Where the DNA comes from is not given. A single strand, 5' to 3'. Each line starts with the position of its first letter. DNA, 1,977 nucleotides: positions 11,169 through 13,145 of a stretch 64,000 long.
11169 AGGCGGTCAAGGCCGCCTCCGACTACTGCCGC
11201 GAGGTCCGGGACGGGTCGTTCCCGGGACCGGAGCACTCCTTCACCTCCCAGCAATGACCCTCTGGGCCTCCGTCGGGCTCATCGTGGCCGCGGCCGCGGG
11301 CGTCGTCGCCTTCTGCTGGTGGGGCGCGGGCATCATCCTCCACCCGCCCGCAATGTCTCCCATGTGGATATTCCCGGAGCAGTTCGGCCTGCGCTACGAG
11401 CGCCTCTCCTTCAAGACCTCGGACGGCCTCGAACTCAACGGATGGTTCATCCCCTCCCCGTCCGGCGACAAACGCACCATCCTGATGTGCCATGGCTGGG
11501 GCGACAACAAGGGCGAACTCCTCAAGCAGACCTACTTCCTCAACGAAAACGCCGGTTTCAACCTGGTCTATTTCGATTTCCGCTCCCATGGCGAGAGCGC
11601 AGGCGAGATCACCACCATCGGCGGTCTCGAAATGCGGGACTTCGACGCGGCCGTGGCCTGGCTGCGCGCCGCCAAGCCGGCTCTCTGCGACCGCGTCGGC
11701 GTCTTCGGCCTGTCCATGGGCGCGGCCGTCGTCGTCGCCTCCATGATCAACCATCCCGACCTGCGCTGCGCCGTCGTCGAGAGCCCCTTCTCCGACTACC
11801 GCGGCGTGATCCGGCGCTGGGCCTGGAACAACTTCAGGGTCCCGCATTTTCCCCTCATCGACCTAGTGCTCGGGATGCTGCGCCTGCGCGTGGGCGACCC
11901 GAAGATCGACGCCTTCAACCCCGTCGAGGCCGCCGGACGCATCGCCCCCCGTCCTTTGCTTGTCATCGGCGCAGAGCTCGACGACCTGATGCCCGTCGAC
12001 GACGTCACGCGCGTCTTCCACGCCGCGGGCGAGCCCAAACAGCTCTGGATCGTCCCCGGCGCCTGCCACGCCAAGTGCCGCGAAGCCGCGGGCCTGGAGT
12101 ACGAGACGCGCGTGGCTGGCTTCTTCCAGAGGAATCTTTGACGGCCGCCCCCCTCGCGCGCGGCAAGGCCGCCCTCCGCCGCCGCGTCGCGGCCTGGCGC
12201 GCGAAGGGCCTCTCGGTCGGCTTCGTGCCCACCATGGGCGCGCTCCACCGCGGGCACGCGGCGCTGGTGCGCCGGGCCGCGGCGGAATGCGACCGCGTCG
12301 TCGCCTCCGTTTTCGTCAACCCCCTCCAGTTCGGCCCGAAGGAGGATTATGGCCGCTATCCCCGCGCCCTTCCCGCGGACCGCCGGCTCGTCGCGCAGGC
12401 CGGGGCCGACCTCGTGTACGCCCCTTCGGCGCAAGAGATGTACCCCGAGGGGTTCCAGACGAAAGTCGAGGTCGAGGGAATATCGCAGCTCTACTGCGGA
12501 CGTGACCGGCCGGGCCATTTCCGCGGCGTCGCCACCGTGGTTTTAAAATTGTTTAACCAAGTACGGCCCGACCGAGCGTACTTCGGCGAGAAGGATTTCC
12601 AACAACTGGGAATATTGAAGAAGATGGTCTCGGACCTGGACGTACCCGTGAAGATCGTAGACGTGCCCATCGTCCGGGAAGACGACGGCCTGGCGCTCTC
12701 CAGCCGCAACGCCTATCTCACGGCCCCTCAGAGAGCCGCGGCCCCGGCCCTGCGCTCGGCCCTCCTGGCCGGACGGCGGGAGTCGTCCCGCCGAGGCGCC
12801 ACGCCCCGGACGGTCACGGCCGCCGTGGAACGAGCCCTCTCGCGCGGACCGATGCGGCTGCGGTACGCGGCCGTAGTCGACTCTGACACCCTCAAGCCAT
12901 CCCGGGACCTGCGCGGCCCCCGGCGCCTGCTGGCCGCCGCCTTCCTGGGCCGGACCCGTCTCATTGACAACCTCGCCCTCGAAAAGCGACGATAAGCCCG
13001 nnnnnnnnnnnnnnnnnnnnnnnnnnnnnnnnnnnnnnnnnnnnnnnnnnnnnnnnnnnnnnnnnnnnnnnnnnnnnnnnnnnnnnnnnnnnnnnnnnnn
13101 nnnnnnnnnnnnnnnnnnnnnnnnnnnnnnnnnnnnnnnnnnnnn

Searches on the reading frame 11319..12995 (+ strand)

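Call 17: search_protein_families(library=pfam, proteins=[window:11319-12995:+], max_evalue=0.00001)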
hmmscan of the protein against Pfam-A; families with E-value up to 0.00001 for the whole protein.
window:11319-12995:+ (558 aa): 1 family
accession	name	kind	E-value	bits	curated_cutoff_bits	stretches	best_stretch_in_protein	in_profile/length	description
PF02569.21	Pantoate_ligase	-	1.1e-100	336.7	20.7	1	283-552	6-267/268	Pantoate-beta-alanine ligase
